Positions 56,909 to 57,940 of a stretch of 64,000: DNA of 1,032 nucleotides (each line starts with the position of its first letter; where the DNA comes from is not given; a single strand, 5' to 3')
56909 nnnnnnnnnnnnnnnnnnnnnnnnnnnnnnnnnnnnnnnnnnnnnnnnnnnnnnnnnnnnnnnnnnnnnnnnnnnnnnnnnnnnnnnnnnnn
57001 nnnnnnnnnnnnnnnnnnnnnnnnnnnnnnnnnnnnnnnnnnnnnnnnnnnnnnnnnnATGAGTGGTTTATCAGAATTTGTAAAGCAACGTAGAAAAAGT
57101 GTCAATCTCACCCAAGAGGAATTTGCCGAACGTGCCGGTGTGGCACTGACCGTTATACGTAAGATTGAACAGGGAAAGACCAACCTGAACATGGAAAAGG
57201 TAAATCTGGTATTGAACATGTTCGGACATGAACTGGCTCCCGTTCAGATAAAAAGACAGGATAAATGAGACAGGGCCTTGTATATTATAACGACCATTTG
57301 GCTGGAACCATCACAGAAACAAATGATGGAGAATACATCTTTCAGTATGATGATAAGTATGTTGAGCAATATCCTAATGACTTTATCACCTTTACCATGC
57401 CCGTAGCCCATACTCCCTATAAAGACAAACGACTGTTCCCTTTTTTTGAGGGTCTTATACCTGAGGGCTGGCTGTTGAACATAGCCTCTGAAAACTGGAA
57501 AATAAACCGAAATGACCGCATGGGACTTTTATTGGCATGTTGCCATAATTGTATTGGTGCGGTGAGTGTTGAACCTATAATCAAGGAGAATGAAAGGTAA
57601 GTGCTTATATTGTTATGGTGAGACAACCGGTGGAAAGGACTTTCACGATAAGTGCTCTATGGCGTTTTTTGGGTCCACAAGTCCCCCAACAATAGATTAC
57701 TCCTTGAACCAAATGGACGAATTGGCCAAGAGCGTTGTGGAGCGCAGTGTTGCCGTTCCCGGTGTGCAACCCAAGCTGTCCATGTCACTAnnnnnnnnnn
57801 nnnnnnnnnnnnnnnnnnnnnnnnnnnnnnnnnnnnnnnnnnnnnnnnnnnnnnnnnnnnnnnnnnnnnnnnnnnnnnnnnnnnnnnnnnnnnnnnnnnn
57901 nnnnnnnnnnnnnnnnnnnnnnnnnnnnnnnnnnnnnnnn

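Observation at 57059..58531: Tripartite HipB / HipS-like / HipT-like kinase toxin-antitoxin module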

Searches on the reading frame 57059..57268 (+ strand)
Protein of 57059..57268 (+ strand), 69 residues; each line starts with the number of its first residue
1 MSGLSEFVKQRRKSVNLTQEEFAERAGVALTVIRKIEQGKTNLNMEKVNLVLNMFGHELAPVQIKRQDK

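Call 3: search_protein_families(library=pfam, proteins=[window:57059-57268:+], max_evalue=0.1)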
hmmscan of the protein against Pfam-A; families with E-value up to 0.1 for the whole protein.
window:57059-57268:+ (69 aa): 6 families
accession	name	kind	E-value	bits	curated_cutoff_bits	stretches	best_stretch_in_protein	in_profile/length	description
PF01381.28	HTH_3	-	8.8e-12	45.3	23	1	8-56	1-49/55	Helix-turn-helix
PF12844.13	HTH_19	-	3.8e-07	30.4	30.2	1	6-56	2-52/64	Helix-turn-helix domain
PF13560.12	HTH_31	-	1.1e-06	29.3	27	1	4-52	2-51/64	Helix-turn-helix domain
PF15731.11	MqsA_antitoxin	-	0.006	17.1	30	1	6-51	72-117/131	Antitoxin component of bacterial toxin-antitoxin system, MqsA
PF13413.12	HTH_25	-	0.011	16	24.6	1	9-40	3-34/62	Helix-turn-helix domain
PF13744.12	HTH_37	-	0.07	13.4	27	1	4-41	19-56/80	Helix-turn-helix domain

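Call 4: search_protein_families(library=ncbifam, proteins=[window:57059-57268:+], max_evalue=0.1)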
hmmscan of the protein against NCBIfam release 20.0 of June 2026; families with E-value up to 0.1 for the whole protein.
window:57059-57268:+ (69 aa): 21 families
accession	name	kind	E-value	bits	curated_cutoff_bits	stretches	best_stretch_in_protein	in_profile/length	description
TIGR03070.1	couple_hipB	subfamily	1.1e-19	70.1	71.65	1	4-59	3-58/58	type II toxin-antitoxin system Y4mF family antitoxin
NF041951.1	phage_RstR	subfamily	1.3e-06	28.6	80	1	5-49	4-48/108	RstR family transcriptional repressor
TIGR00270.2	TIGR00270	equivalog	1.6e-05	24.8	110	1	5-41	77-113/159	multiprotein bridging factor aMBF1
TIGR03830.1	CxxCG_CxxCG_HTH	subfamily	0.0001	22.1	61.8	1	7-51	69-113/127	type II TA system antitoxin MqsA family protein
NF007408.0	PRK09943.1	equivalog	0.00025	20.7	211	1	8-61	12-65/185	HTH-type transcriptional regulator PuuR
NF007257.0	PRK09706.1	subfamily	0.00034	20.4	101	1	4-42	6-44/135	transcriptional repressor DicA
NF047948.1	male_kill_WMK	equivalog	0.00083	18.9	300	1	8-49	167-208/300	WO male-killing family protein Wmk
NF041575.1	antitoxPezA_Strep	equivalog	0.00098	19.1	290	1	6-56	4-54/158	type II toxin-antitoxin system antitoxin PezA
NF006015.0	PRK08154.1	subfamily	0.0019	17.4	204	1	3-62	30-89/314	anaerobic benzoate catabolism transcriptional regulator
NF040522.1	VC1465_fam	subfamily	0.0029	17.6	70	1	9-51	2-44/111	VC1465 family Xer recombination activation factor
NF058600.1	TransRegSco1979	equivalog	0.0029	16.7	350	1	6-57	11-62/280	Sco1979 family transcriptional regulator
NF003055.0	PRK03975.1-2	equivalog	0.0036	17.1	122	1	11-66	21-73/140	putative transcriptional regulator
NF008109.0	PRK10856.1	equivalog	0.0058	16.4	208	1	8-45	19-56/334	cytoskeleton protein RodZ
TIGR02147.1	Fsuc_second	paralog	0.0083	15.6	50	1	6-56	16-68/272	TIGR02147 family protein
TIGR03879.1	near_KaiC_dom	domain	0.0094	16.4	65.1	1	11-49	30-68/91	probable regulatory domain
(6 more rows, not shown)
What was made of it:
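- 57059..57268 (+): hipB-like gene: 69-aa Xre/HTH_3 regulator (Y4mF / couple_hipB type). PF01381 8.8e-12; TIGR03070 1.1e-19 (calls 3, 4).
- Domain assignments (calls 3, 4). HipB-like scores 70.1 bits against TIGR03070, just below that model's 71.65 cut-off (call 4).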

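Call 5: search_protein_families(library=padloc, proteins=[window:57059-57268:+], max_evalue=0.1)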
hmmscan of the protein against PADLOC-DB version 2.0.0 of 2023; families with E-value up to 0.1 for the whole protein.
window:57059-57268:+ (69 aa): 15 families
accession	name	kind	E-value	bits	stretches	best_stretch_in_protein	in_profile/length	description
PDLC02926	HTH_VI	-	3.3e-07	28.5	1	4-49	2-47/92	-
PDLC03665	Control_protein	-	2.8e-06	25.5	1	8-52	13-58/77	control protein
PDLC04775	PDC-M69A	-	4.2e-05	22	1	12-52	16-56/113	-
PDLC03669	Control_protein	-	0.00023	19.4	1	6-44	12-50/96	control protein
PDLC03666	Control_protein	-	0.00027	19.3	1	10-58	13-61/77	control protein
PDLC04142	capH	-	0.00029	19.9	1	4-56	7-59/103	capH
PDLC03671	Control_protein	-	0.00082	17.6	1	4-48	15-59/84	control protein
PDLC03668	Control_protein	-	0.00088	17.8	1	2-59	7-62/79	control protein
PDLC03952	RmrA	-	0.0012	15.7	1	8-52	27-71/395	-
PDLC03946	RmrA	-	0.0017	15.2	1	10-51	9-50/357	-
PDLC03954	RmrA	-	0.0028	14.6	1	8-55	15-62/380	-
PDLC03947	RmrA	-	0.0031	14.4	1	5-54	13-62/383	-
PDLC03953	RmrA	-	0.0035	14.6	1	5-53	7-55/373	-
PDLC03951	RmrA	-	0.014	12.4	1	6-56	11-61/400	-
PDLC04133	mad1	-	0.032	12.5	1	14-37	3-26/60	mads_1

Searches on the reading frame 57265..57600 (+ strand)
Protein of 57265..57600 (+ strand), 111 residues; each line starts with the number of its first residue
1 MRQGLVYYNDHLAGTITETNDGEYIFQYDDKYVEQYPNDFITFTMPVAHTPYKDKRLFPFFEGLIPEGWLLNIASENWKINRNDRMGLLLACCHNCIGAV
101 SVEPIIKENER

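Call 3: search_protein_families(library=pfam, proteins=[window:57265-57600:+], max_evalue=0.1)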
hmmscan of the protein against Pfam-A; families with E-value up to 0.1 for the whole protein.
window:57265-57600:+ (111 aa): 1 family
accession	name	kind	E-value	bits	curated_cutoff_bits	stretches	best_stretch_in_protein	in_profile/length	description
PF13657.11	Couple_hipA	-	1.4e-25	90.1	22.5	1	6-102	3-98/99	HipA N-terminal domain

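Call 4: search_protein_families(library=ncbifam, proteins=[window:57265-57600:+], max_evalue=0.1)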
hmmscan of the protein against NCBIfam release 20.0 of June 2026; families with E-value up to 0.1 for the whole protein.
window:57265-57600:+ (111 aa): 1 family
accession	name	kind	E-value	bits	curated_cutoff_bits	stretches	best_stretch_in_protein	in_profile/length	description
TIGR03071.1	couple_hipA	domain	1.2e-27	95.9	27.8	1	4-102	2-100/101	HipA N-terminal domain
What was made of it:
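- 57265..57600 (+): hipS-like gene: 111-aa stand-alone HipA N-subdomain-1 protein, the putative antitoxin. PF13657 1.4e-25; TIGR03071 1.2e-27 (calls 3, 4).
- On HipBST tripartite toxin-antitoxin: PF13657 1.4e-25 and TIGR03071 1.2e-27 (calls 3, 4).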

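Call 5: search_protein_families(library=padloc, proteins=[window:57265-57600:+], max_evalue=0.1)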
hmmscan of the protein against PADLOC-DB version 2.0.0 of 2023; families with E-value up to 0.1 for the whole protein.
window:57265-57600:+ (111 aa): 3 families
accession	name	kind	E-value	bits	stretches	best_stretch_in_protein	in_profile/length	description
PDLC04347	PDC-M03B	-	0.00021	19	1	14-62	23-69/245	-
PDLC04348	PDC-M03B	-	0.00083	17.1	1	14-66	23-75/248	-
PDLC04349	PDC-M03B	-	0.007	14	1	19-67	29-78/232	-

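Call 7: search_solved_structures(query=window:57265-57600:+, max_evalue=1, show_alignments=4)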
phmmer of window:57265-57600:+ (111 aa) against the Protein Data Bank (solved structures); distinct sequences matched with E-value up to 1: 15.
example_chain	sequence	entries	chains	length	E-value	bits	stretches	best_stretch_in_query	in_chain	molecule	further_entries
7vkb_B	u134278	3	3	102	5.7e-13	52.4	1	1-105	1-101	HipA (Persistence to inhibition of murein or DNA biosynthesis) | HipS(Lp)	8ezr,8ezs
7ab4_B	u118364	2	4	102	6.5e-11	45.8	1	12-104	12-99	Couple_hipA domain-containing protein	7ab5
7ab3_B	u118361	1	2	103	6.6e-11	45.8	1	12-104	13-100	Couple_hipA domain-containing protein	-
7czo_A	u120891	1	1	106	6.1e-10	42.7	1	2-103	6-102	Uncharacterized protein HI_0666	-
7b5h_AD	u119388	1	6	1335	0.3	14.6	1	4-91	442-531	All3315 protein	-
3fbr_A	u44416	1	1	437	0.31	14.6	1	6-104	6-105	Serine/threonine-protein kinase toxin HipA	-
3tpd_A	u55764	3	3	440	0.31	14.6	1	6-104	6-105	Serine/threonine-protein kinase HipA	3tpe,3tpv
3tpb_A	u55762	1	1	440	0.31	14.6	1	6-104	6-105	Serine/threonine-protein kinase HipA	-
3hzi_A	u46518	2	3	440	0.31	14.6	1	6-104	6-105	Protein hipA | Serine/threonine-protein kinase HipA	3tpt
3dnt_A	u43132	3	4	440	0.32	14.5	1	6-104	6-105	Protein hipA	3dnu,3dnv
5k98_A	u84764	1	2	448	0.32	14.5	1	6-104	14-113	Serine/threonine-protein kinase HipA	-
2wiu_A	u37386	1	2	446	0.32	14.5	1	6-104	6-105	PROTEIN HIPA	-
5f3y_A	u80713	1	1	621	0.33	14.5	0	57-89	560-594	Unconventional myosin-VIIb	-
4yg7_D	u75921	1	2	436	0.37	14.3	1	7-104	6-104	Serine/threonine-protein kinase HipA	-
1i8t_A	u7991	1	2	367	0.55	13.8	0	21-66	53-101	UDP-GALACTOPYRANOSE MUTASE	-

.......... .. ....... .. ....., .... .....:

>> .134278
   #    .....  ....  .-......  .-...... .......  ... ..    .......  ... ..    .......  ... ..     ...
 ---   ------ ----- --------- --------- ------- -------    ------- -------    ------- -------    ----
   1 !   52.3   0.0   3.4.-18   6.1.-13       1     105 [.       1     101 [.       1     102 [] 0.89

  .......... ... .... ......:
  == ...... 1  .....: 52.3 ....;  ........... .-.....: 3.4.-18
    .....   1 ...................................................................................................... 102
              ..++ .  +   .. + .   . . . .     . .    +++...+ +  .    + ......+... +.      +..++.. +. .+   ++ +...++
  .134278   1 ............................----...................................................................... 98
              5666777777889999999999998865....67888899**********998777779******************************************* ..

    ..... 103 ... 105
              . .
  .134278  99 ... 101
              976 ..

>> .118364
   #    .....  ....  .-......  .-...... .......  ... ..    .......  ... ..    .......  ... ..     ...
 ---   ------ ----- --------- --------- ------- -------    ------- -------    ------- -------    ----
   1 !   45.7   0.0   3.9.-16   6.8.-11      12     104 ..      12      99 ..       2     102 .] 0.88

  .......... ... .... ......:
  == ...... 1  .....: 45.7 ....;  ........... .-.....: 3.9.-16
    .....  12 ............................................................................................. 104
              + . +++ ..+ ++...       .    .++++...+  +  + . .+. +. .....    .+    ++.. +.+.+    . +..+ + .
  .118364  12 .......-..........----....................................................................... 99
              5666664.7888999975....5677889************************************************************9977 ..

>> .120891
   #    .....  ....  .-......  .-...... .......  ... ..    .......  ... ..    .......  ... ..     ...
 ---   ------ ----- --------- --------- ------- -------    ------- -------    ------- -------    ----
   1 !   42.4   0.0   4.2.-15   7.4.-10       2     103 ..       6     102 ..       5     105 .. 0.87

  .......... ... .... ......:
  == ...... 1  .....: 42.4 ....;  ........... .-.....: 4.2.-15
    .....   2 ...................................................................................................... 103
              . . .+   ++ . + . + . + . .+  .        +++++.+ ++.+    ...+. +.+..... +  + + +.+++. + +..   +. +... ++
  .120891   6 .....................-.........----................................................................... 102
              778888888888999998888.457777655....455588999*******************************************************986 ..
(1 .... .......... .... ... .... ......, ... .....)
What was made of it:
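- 57265..57600 (+): HipS-Lp 5.7e-13, HipS-Ec 6.5e-11 (call 7).
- On HipBST tripartite toxin-antitoxin: HipS-Lp 5.7e-13, HipS-Ec 6.5e-11, HI_0666 6e-10 (call 7).
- Closest known: HipBST-Lp of Legionella pneumophila. Different: HipS has Trp at the inhibitory position, as in E. coli, where HipS-Lp has Ile (call 7).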

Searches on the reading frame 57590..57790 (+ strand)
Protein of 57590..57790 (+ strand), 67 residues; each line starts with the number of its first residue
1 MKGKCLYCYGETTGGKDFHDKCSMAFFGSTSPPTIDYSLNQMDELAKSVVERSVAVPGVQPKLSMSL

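Call 28: search_solved_structures(query=window:57590-57790:+, max_evalue=10, show_alignments=5)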
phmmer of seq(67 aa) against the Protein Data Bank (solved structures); distinct sequences matched with E-value up to 10: 4.
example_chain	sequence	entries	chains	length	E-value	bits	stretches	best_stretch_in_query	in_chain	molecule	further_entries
4r6g_A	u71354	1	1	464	0.028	18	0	28-53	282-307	leucine rich repeats DLRR_K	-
1tle_A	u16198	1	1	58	1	13.2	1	2-33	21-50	LAMININ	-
4r6j_A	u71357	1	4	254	1.6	12.5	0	24-54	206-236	Lucine rich repeats DLRR_H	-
5cwu_A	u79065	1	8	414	1.7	12.5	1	24-65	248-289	Nucleoporin NUP188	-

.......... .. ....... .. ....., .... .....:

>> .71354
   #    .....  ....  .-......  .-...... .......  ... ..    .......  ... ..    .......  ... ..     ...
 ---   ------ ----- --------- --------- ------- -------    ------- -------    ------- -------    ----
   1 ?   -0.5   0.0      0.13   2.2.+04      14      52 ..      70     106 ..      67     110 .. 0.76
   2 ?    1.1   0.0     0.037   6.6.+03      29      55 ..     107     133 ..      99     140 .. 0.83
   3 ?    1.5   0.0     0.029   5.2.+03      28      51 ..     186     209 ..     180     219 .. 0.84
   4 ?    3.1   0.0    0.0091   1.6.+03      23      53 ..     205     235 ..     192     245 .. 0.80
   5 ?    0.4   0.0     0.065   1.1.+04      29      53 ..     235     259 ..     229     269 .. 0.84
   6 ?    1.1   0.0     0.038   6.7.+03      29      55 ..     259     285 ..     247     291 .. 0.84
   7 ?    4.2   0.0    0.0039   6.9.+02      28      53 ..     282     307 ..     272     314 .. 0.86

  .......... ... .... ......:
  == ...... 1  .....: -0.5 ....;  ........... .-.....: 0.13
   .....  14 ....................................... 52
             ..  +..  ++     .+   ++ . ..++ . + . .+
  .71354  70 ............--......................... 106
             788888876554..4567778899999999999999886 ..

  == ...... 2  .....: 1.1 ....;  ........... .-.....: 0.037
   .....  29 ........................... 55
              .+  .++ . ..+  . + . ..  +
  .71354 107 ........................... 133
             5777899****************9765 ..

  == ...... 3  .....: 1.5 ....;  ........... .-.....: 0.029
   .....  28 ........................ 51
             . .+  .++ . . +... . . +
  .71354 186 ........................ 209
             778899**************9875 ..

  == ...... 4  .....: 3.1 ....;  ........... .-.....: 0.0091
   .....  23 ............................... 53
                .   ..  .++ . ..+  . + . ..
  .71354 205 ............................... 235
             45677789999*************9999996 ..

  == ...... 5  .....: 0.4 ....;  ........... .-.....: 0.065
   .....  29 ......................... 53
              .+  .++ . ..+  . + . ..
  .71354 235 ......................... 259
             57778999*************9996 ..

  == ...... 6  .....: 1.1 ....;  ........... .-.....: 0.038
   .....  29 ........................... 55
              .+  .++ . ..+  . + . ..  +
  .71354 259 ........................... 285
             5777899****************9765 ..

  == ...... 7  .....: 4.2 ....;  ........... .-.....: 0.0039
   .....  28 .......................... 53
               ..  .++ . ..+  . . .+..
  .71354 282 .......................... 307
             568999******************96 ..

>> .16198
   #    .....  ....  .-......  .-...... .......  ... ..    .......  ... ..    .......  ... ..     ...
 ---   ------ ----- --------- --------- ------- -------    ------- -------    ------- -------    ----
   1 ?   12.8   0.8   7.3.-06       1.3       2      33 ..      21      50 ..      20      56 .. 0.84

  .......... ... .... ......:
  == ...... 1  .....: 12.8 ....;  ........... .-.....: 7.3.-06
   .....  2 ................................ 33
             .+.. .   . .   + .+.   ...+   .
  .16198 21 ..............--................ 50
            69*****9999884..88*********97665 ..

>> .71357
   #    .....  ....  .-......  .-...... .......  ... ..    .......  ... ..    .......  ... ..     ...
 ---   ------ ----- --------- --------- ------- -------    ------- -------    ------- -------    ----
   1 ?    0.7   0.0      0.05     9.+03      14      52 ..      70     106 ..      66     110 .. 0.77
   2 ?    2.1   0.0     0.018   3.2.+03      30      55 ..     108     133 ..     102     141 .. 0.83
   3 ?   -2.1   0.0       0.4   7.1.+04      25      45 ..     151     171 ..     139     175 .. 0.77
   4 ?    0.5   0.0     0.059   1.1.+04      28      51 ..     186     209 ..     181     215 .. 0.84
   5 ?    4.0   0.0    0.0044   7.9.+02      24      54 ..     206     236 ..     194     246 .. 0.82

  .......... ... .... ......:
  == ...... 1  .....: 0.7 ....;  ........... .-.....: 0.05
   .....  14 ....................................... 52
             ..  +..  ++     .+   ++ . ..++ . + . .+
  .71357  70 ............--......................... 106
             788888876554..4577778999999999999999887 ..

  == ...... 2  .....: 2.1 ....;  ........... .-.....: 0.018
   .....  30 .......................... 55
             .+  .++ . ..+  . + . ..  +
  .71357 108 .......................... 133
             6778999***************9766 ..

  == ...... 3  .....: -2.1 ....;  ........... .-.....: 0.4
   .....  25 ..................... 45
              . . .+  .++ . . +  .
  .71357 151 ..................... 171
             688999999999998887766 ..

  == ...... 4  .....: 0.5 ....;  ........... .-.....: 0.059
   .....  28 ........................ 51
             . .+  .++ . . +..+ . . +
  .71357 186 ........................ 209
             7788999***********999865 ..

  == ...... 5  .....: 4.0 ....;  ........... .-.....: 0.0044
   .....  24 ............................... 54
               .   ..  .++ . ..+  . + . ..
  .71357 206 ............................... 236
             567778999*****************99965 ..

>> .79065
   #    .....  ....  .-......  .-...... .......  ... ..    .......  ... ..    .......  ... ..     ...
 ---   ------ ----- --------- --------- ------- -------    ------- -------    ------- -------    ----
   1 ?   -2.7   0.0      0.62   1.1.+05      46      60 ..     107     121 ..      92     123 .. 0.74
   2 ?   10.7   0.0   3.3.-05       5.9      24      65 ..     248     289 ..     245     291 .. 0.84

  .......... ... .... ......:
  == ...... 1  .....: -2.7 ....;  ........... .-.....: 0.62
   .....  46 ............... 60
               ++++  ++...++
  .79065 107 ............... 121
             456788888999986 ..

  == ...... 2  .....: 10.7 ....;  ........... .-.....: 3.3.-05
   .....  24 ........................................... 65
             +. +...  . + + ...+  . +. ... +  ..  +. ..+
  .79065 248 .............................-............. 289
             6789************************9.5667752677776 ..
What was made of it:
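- Tried and rejected: A search with the N-terminal 67 aa gave only chance hits (call 28).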
